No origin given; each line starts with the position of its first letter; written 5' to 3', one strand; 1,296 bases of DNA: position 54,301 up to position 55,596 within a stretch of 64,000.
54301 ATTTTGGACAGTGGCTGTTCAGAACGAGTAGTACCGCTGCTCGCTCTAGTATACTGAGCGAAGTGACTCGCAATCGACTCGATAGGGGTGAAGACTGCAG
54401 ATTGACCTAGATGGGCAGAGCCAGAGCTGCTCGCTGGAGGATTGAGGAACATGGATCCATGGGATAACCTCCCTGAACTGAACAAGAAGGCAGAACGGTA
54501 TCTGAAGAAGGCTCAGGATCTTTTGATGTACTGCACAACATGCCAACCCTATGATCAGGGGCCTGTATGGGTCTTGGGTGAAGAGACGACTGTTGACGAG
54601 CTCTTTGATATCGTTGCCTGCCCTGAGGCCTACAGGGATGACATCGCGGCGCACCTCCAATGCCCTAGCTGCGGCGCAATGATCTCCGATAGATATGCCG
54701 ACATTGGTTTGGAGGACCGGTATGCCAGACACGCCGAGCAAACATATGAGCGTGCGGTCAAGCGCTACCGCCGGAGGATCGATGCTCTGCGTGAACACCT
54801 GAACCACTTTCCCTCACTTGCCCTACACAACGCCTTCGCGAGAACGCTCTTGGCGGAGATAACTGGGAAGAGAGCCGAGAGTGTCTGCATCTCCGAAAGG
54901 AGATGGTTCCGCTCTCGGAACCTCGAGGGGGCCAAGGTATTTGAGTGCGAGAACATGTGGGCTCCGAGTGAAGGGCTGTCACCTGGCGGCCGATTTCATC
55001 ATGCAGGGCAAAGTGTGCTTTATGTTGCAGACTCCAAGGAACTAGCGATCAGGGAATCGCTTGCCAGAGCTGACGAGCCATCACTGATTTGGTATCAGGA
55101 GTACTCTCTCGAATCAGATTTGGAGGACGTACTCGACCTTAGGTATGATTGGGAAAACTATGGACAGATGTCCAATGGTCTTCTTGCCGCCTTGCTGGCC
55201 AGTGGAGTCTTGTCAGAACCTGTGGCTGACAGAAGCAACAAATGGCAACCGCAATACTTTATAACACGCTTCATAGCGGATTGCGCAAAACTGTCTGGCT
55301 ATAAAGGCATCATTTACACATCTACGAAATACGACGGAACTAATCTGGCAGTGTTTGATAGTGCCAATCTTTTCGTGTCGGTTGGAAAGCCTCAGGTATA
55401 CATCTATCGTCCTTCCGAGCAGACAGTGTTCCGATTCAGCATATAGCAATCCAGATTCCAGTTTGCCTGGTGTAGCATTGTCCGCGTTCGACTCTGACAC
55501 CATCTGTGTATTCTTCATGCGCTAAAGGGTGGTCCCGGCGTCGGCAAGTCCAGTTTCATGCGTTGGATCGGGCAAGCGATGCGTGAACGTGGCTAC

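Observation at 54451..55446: RES-domain toxin-like protein with N-terminal zinc-ribbon extension and no Xre antitoxin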

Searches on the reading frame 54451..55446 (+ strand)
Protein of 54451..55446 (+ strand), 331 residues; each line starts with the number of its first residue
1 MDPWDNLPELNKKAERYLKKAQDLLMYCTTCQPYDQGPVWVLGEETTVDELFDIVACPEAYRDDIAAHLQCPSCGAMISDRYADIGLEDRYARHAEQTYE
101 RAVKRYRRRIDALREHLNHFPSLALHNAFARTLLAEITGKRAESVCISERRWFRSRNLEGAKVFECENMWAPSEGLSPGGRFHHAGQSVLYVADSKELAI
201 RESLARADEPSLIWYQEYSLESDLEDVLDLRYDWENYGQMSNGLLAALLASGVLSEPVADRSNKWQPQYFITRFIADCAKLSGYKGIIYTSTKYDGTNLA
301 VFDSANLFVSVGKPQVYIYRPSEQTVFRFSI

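Call 3: search_protein_families(library=pfam, proteins=[window:54451-55446:+], max_evalue=0.1)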
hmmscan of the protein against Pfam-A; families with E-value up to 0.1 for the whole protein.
window:54451-55446:+ (331 aa): 2 families
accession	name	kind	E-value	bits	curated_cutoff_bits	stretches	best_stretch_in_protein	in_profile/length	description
PF08808.17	RES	-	2.2e-13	51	23.2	1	172-307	14-141/157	RES domain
PF08271.17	Zn_Ribbon_TF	-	0.0028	17.6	29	1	67-90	18-41/43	TFIIB zinc-binding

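Call 4: search_protein_families(library=padloc, proteins=[window:54451-55446:+], max_evalue=0.1)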
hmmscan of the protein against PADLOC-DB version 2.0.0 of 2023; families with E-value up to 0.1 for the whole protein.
window:54451-55446:+ (331 aa): 0 families

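Call 5: search_protein_families(library=ncbifam, proteins=[window:54451-55446:+], max_evalue=0.1)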
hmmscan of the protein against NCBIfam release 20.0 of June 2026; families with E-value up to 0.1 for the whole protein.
window:54451-55446:+ (331 aa): 1 family
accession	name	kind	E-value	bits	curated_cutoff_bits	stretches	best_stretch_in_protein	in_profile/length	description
NF049844.1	Res_ParT_toxin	subfamily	0.00049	19.9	110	1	178-212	20-54/147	type II RES/Xre toxin-antitoxin system toxin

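Call 6: find_homologous_proteins(query=window:54451-55446:+, max_evalue=0.001)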
Query window:54451-55446:+ (331 aa): 43 proteins with E <= 0.001 among 6893 candidates.
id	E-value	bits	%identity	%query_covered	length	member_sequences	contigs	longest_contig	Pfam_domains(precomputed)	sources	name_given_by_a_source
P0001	2.8e-226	768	100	100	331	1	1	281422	PF08808.18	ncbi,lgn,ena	-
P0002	1.0e-112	395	53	95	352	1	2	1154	PF08808.18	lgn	-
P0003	3.7e-112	393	52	96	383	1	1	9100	PF08808.18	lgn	-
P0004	1.1e-109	385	52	95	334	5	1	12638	PF08808.18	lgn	-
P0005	4.2e-107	376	52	96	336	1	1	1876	PF08808.18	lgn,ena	-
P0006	8.9e-106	372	51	96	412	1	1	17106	PF08808.18,PF21832.2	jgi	-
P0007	7.9e-105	369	50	99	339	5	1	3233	PF08808.18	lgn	-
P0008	4.4e-103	363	50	97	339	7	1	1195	PF08808.18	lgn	-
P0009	7.9e-97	343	45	98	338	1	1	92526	PF08808.18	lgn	-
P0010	1.1e-96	342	48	95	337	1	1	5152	PF08808.18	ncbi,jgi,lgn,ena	-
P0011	4.3e-96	340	46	95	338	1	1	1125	PF08808.18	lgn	-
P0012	6.3e-96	340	47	97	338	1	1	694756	PF08808.18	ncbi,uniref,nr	ncbi:RES domain-containing protein [Jeotgalibacillus proteolyticus]|uniref:RES domain-containing pro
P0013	3.2e-95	337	46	97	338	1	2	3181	PF08808.18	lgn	-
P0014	1.2e-94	335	48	97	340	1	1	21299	PF08808.18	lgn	-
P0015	1.8e-92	328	47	98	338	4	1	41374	PF08808.18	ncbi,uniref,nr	ncbi:RES family NAD+ phosphorylase [Bhargavaea beijingensis]|uniref:RES family NAD+ phosphorylase n=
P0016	2.7e-92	328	47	98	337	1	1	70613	PF08808.18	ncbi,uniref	ncbi:RES family NAD+ phosphorylase [Bacillaceae bacterium CLA-AA-H227]|uniref:RES family NAD+ phosph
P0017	4.9e-92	327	46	98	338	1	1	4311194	PF08808.18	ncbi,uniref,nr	ncbi:RES family NAD+ phosphorylase [Sutcliffiella horikoshii]|uniref:RES family NAD+ phosphorylase n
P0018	1.5e-91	325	47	98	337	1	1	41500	PF08808.18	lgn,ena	-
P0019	5.2e-91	323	46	98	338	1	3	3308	PF08808.18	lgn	-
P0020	1.4e-90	322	46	99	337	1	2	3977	PF08808.18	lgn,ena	-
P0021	2.9e-90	321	47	98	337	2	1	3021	PF08808.18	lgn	-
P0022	3.6e-90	321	45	97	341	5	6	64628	PF08808.18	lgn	-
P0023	5.1e-90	320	46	96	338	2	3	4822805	PF08808.18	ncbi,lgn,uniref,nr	ncbi:RES family NAD+ phosphorylase [Lysinibacillus parviboronicapiens]|uniref:RES family NAD+ phosph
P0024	1.3e-89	319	46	98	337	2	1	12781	PF08808.18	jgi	jgi:RES domain-containing protein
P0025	3.3e-89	317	45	99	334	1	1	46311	PF08808.18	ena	-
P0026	9.6e-89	316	45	97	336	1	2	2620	PF08808.18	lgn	-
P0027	3.9e-88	314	45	97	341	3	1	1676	PF08808.18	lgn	-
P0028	6.2e-88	313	44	97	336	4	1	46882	PF08808.18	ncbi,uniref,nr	ncbi:RES family NAD+ phosphorylase [Desulfosporosinus metallidurans]|uniref:RES domain-containing pr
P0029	8.0e-88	313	44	97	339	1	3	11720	PF08808.18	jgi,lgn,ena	-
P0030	8.1e-88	313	45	96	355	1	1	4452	PF08808.18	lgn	-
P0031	1.1e-87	312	44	98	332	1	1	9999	PF08808.18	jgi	jgi:hypothetical protein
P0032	1.2e-87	312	44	98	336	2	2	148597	PF08808.18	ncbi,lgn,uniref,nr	ncbi:RES family NAD+ phosphorylase [Brevibacillus fulvus]|uniref:RES domain-containing protein n=1 T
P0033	3.7e-83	298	43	97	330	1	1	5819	PF08808.18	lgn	-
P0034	4.3e-83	297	45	96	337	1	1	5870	PF08808.18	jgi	jgi:hypothetical protein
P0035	4.0e-82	294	42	99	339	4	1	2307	PF08808.18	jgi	jgi:hypothetical protein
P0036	4.2e-81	291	43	95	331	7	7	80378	PF08808.18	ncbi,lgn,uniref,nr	ncbi:RES family NAD+ phosphorylase [Bacillus toyonensis]|uniref:RES domain-containing protein n=1 Ta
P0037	1.7e-79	286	44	96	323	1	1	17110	PF08808.18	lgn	-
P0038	9.7e-79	283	43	97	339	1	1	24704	PF08808.18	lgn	-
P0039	3.3e-75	271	40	99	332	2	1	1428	PF08808.18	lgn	-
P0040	5.2e-59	218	36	94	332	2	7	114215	PF08808.18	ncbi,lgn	-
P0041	7.2e-55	205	37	96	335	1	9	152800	PF08808.18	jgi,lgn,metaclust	metaclust:\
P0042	2.4e-54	203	53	56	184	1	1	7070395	PF08808.18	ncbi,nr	ncbi:RES family NAD+ phosphorylase [Paenibacillus amylolyticus]|nr:RES family NAD+ phosphorylase [Pa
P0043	4.5e-9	54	30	75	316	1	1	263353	PF08808.18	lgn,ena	-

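Call 9: find_related_loci(query=A1, collection=genome_contigs, flank=8000)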
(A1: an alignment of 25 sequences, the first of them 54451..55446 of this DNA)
Query A1 (331 aa) in genome_contigs; peptide patterns used: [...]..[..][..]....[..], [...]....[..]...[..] (x = any residue, [..] = any of these).
253 stretches matched a pattern; 79 encode a relative of the query (tblastn E <= 1e-3); 78 distinct loci.
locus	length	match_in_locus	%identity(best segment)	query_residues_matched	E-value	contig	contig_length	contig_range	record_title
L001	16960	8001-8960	52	1-319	9e-114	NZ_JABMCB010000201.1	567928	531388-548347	Paenibacillus xylanilyticus strain LMG 21957 k141_288, whole genome shotgun sequence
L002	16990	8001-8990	49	1-327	6e-106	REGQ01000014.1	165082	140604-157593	Paenibacillaceae bacterium strain CAVE-418 NODE_17_length_165082_cov_195.980776, whole genome shotgun sequence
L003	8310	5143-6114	49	1-321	2e-104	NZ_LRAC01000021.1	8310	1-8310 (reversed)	Paenibacillus sp. DMB5, whole genome shotgun sequence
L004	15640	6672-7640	47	1-321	2e-101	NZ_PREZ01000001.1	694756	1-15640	Jeotgalibacillus proteolyticus strain 22-7 22-7_scaffold1, whole genome shotgun sequence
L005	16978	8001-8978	44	1-326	3e-93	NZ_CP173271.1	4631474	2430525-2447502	Sporosarcina sp. ANT_H38 chromosome, complete genome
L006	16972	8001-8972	44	1-323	1e-92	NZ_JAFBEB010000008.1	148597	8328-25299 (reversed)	Brevibacillus fulvus strain DSM 25523 Ga0454042_08, whole genome shotgun sequence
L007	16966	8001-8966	44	1-322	6e-92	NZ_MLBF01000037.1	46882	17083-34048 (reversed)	Desulfosporosinus metallidurans strain OL contig00037, whole genome shotgun sequence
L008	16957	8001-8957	43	10-324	1e-87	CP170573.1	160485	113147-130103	Bacillus toyonensis strain GXUN31-2 plasmid unnamed2, complete sequence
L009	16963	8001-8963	42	1-321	3e-85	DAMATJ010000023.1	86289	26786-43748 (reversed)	MAG TPA_asm: Pelosinus fermentans isolate CTOTU48474 NODE_67_length_86289_cov_15.307408, whole genome shotgun sequence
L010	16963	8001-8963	40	5-325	2e-83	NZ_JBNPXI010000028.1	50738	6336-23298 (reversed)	Brassicibacter mesophilus strain DSM 24659 Ga0415269_28, whole genome shotgun sequence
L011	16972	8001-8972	50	1-321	6e-107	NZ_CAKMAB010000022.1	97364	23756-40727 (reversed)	Paenibacillus pseudetheri strain CIP 111894, whole genome shotgun sequence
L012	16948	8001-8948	40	9-326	1e-70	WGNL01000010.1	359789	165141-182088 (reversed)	MAG: Bacteroidetes bacterium isolate RI_132 c_000000042095, whole genome shotgun sequence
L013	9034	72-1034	37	6-327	7e-68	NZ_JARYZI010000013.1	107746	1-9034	Fusibacter bizertensis strain WBS NODE_13_length_107746_cov_56.317547, whole genome shotgun sequence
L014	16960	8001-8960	35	8-326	5e-65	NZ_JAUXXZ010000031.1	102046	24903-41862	MAG: Daejeonella sp. isolate C18_concoct.bin.0_sub C18_k141_273129, whole genome shotgun sequence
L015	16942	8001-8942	35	9-321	1e-61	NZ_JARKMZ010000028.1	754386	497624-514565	Daejeonella sp. H1SJ63 platanus_K_17_124_28, whole genome shotgun sequence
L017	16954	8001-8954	36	1-319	3e-60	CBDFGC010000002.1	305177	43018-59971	MAG: Chitinophagaceae bacterium isolate 413e2669-0194-4754-a649-15a072f65956 genome assembly, contig: contig_2, whole ge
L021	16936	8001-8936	36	8-319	3e-58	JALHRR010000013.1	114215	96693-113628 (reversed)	MAG: Saprospiraceae bacterium isolate maxbin.211 c_000000001075, whole genome shotgun sequence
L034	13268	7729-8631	33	11-314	9e-45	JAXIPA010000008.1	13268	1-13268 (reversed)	MAG: Nitrospirota bacterium isolate Fractures_MAG_07 c_000000175129, whole genome shotgun sequence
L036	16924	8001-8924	34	13-323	5e-42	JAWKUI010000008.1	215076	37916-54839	MAG: Planctomycetota bacterium isolate ABC1.71 ABC1.71.fa-8, whole genome shotgun sequence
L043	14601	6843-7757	27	11-317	9e-36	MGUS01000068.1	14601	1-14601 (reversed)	MAG: Elusimicrobia bacterium RIFCSPLOWO2_01_FULL_60_11 rifcsplowo2_01_scaffold_32848, whole genome shotgun sequence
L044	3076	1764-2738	27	6-323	2e-35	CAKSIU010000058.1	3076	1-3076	MAG: uncultured Eubacteriales bacterium isolate REFINED_METABAT215_TOP10_CONTIGS_1500_ASSEMBLY_K77_MERGED__Hadza_MoBio_h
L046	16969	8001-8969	27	19-325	7e-34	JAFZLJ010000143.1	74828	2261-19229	MAG: Treponema sp. isolate RGIG7872 Water_buffalos_Reticulum-4__c939434, whole genome shotgun sequence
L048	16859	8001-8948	27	15-323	3e-33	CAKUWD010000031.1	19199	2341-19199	MAG: uncultured Treponema sp. isolate REFINED_METABAT215_TOP10_CONTIGS_1500_ASSEMBLY_K77_MERGED__Hadza_MoBio_hadza-I-L_B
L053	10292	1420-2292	29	25-331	2e-29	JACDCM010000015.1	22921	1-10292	MAG: Gemmatimonadaceae bacterium isolate MGR_bin308 SD2897_NODE_256_length_22921_cov_1.993683, whole genome shotgun sequ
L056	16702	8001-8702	29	82-317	2e-27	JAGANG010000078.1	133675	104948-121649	MAG: Spirochaetales bacterium isolate RGIG8597 Water_deer_Cecum.Co__c1252205, whole genome shotgun sequence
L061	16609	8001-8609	31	108-316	5e-25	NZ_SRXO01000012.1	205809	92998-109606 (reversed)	Siccirubricoccus phaeus strain 1-3 Scaffold12, whole genome shotgun sequence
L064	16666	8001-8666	29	99-317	4e-22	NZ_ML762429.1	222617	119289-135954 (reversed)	Gracilibacillus oryzae strain TD8 scaffold6, whole genome shotgun sequence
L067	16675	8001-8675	30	68-307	2e-19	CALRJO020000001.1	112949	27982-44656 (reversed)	MAG: Brevundimonas vancanneytii isolate JJ-HEJT-55-5-mx-bin530 genome assembly, contig: JJ-R213-45-C60, whole genome sho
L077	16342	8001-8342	30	170-291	9e-5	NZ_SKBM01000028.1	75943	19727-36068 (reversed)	Roseicella aquatilis strain NE82 NE82_contig28, whole genome shotgun sequence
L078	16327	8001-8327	28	176-303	2e-4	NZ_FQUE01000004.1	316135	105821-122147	Loktanella atrilutea strain DSM 29326, whole genome shotgun sequence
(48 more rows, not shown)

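Call 10: find_encoding_contigs(protein=P0001, flank=10000, max_places=3)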
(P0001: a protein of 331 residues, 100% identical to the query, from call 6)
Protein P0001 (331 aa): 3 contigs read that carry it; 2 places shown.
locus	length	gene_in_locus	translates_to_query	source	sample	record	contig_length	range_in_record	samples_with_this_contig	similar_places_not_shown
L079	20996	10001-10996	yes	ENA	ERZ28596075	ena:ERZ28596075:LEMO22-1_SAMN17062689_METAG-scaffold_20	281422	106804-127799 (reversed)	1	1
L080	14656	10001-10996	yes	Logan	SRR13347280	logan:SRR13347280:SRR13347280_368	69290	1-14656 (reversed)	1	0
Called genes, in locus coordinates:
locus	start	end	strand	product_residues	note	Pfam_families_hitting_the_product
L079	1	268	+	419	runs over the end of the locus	PF01510:Amidase_2, PF00395:SLH, PF00089:Trypsin, PF13365:Trypsin_2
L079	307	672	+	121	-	-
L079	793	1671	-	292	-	-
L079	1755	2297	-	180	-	PF06908:YpsA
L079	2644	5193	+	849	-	PF00270:DEAD, PF04851:ResIII, PF13307:Helicase_C_2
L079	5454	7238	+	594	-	PF13588:HSDR_N_2, PF02384:N6_Mtase, PF01170:UPF0020, PF20473:MmeI_Mtase, PF07669:Eco57I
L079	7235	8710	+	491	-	PF01420:Methylase_S (faint)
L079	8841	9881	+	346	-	PF28530:DUF8426, PF04471:Mrr_cat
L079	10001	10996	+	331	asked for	PF08808:RES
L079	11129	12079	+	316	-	-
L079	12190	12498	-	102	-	-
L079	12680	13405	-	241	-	PF00072:Response_reg, PF04397:LytTR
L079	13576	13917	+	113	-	-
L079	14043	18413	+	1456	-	PF14870:PSII_BNR (faint), PF03174:CHB_HEX_C (faint), PF00395:SLH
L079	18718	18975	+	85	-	-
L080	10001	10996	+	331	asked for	PF08808:RES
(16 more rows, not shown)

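Call 15: search_solved_structures(query=A1, max_evalue=1, show_alignments=2)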
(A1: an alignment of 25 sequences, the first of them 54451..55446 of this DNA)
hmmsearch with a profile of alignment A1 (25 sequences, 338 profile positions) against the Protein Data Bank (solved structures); distinct sequences matched with E-value up to 1: 3.
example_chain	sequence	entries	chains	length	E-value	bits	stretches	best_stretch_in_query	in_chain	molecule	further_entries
6d0h_A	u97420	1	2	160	0.15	14.5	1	157-208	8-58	ParT: COG5654 (RES domain) toxin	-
6d0i_A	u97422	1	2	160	0.21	13.9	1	157-208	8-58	ParT: COG5654 (RES domain) toxin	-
9r35_A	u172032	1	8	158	0.59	12.5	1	176-206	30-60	Toxin Res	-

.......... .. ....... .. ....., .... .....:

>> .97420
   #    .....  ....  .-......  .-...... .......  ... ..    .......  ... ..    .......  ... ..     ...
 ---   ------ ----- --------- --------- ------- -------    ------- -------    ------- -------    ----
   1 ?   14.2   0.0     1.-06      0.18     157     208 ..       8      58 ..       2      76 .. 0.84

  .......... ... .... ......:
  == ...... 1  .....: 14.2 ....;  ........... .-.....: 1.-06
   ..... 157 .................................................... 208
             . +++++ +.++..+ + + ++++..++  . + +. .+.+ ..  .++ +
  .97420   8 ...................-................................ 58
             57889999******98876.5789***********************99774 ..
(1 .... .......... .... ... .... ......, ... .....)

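Call 26: predict_structure(alignment_id=A2)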
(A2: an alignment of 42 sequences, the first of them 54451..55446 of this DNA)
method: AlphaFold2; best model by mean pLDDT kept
length: 331 residues; sequences in the alignment: 42
mean_pLDDT: 85.6   pTM: 0.74
mean pLDDT of the five models: 85.6, 84.3, 84.2, 84.0, 81.6
residues with pLDDT >= 90: 170; 70-90: 124; 50-70: 27; < 50: 10
segments of 3 or more residues with pLDDT < 50: 325-331
pLDDT, mean of each block of 10 residues (from residue 1): 74 95 90 61 86 94 93 89 87 84 93 93 94 94 92 88 82 60 83 94 85 94 96 80 90 81 66 94 95 91 91 92 51 36
secondary structure, 60 per line:
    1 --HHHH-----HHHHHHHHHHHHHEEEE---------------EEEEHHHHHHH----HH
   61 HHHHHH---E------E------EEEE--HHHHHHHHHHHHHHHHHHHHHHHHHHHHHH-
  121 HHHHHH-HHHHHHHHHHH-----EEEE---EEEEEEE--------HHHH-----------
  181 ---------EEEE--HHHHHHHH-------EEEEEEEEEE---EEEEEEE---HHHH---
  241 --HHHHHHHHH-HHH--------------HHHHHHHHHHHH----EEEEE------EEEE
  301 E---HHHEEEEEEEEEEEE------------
elements in order: H3-6 H12-24 E25-28 E44-47 H48-54 H59-66 E84-87 H90-119 H121-126 H128-138 E144-147 E151-157 H166-169 E190-193 H196-203 E211-220 E224-230 H234-237 H243-251 H270-281 E286-290 E297-301 E308-319

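Call 36: search_protein_families(library=pfam, alignment_id=A2, max_evalue=5)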
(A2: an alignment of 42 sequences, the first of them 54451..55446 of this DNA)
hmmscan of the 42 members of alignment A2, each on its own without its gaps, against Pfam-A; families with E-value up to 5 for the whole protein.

A. member 1, window:54451-55446:+ (331 aa): 4 families
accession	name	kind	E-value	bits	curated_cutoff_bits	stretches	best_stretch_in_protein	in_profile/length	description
PF08808.17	RES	-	2.2e-13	51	23.2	1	172-307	14-141/157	RES domain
PF08271.17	Zn_Ribbon_TF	-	0.0028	17.6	29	1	67-90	18-41/43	TFIIB zinc-binding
PF17848.7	Zn_ribbon_ACC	-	0.2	12.3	24.5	1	70-79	3-12/26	Acetyl-CoA carboxylase zinc finger domain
PF02591.20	Zn_ribbon_9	-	0.45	11.1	29.1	1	69-77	24-32/33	C4-type zinc ribbon domain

B. families by the number of members that match (of 42 scanned): 46 families (the first 25 are shown)
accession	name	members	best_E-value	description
PF08808.17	RES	42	7.5e-18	RES domain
PF07632.16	Sde182_NH-like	7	0.00045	Cellulose-binding Sde182, nucleoside hydrolase-like domain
PF02591.20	Zn_ribbon_9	6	0.023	C4-type zinc ribbon domain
PF08772.16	Zn_ribbon_NOB1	5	0.021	Nin one binding (NOB1) Zn-ribbon like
PF04828.22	GFA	5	0.031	Glutathione-dependent formaldehyde-activating enzyme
PF13248.11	Zn_ribbon_3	5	0.045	zinc-ribbon domain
PF08271.17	Zn_Ribbon_TF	3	0.0028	TFIIB zinc-binding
PF08882.16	Acetone_carb_G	3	0.029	Acetone carboxylase gamma subunit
PF24460.1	DUF7575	3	0.032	Domain of unknown function (DUF7575)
PF06827.20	zf-FPG_IleRS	3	0.05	Zinc finger found in FPG and IleRS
PF23451.1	Zn_ribbon_PaaD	3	0.07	PaaD zinc beta ribbon domain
PF08209.17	Sgf11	3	0.078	Sgf11 (transcriptional regulation protein)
PF21957.2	Zn_ribbon_16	2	0.061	Zinc beta-ribbon finger, putative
PF23718.1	DUF7160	2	0.18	Family of unknown function (DUF7160)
PF21832.1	DUF6892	1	2.6e-13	Family of unknown function (DUF6892)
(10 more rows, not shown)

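Call 37: search_protein_families(library=pfam, proteins=[L064:7344-8678:+, L067:7665-8744:+, L078:7284-8381:+, L008:10626-11768:+, L061:7893-8654:+, L056:8016-8720:+, L056:6963-8000:+, L034:7693-9006:+, L053:1384-2670:+, L036:7680-8936:+], max_evalue=0.1)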
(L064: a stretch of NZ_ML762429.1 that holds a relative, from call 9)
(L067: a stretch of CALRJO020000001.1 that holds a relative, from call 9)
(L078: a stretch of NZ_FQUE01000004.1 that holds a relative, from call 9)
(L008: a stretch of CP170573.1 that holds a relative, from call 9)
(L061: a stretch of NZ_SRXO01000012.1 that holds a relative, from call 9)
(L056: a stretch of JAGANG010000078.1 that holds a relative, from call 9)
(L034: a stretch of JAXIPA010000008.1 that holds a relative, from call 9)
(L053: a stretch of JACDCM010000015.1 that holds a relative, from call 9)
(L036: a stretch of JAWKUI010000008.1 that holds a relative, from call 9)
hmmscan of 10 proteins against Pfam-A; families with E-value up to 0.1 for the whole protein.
L064:7344-8678:+ (444 aa): 2 families
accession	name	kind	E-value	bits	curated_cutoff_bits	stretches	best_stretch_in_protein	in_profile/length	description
PF08808.17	RES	-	2.4e-11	44.3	23.2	1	272-427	3-144/157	RES domain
PF21843.2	DUF6902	-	0.0099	15.3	27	1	162-200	69-107/351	Domain of unknown function (DUF6902)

L067:7665-8744:+ (359 aa): 1 family
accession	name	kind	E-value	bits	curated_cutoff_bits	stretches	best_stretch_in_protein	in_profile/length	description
PF08808.17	RES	-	9.8e-21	74.8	23.2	1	204-335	15-141/157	RES domain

L078:7284-8381:+ (365 aa): 1 family
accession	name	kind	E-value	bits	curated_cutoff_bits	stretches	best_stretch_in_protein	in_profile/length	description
PF08808.17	RES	-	3.1e-17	63.5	23.2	1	224-356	3-147/157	RES domain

L008:10626-11768:+ (380 aa): 3 families
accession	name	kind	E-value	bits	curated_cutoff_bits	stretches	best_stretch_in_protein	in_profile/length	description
PF08808.17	RES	-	2.5e-14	54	23.2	1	220-356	20-142/157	RES domain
PF18870.6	HEPN_RES_NTD1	-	0.00014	22.6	27.4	1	21-170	2-128/131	HEPN/RES N-terminal domain 1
PF01132.26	EFP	-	0.039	14.3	27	1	341-365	8-32/54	Elongation factor P (EF-P) OB domain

L061:7893-8654:+ (253 aa): 1 family
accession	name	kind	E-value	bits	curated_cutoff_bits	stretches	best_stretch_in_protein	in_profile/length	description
PF08808.17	RES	-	2.8e-16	60.4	23.2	1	81-234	4-148/157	RES domain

L056:8016-8720:+ (234 aa): 2 families
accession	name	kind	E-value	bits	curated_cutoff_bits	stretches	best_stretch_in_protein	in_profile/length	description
PF08808.17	RES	-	1.8e-07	31.8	23.2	1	87-214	18-137/157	RES domain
PF23765.1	Matrix_Paramyxo_C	-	0.018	15.2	27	1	105-144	105-146/159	Paramyxoviridae matrix protein C-terminal domain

L056:6963-8000:+ (345 aa): 2 families
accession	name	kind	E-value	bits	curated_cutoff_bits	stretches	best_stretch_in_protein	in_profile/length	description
PF04055.27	Radical_SAM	-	2.6e-19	70.5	29.5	1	56-218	1-165/166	Radical SAM superfamily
PF03767.20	Acid_phosphat_B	-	0.0072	16.3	27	1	302-344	165-206/230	HAD superfamily, subfamily IIIB (Acid phosphatase)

L034:7693-9006:+ (437 aa): 2 families
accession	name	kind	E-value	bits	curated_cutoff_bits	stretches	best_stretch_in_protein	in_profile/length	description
PF08808.17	RES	-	1.1e-13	52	23.2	1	176-307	18-142/157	RES domain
PF14353.12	CpXC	-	0.08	13.4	25.4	0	71-96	36-61/121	CpXC protein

L053:1384-2670:+ (428 aa): 1 family
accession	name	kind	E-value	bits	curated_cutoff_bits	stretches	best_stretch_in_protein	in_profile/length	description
PF08808.17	RES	-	1.4e-15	58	23.2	1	126-285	1-148/157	RES domain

L036:7680-8936:+ (418 aa): 1 family
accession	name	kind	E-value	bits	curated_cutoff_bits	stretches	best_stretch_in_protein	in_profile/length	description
PF08808.17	RES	-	5e-17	62.8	23.2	1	245-399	2-144/157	RES domain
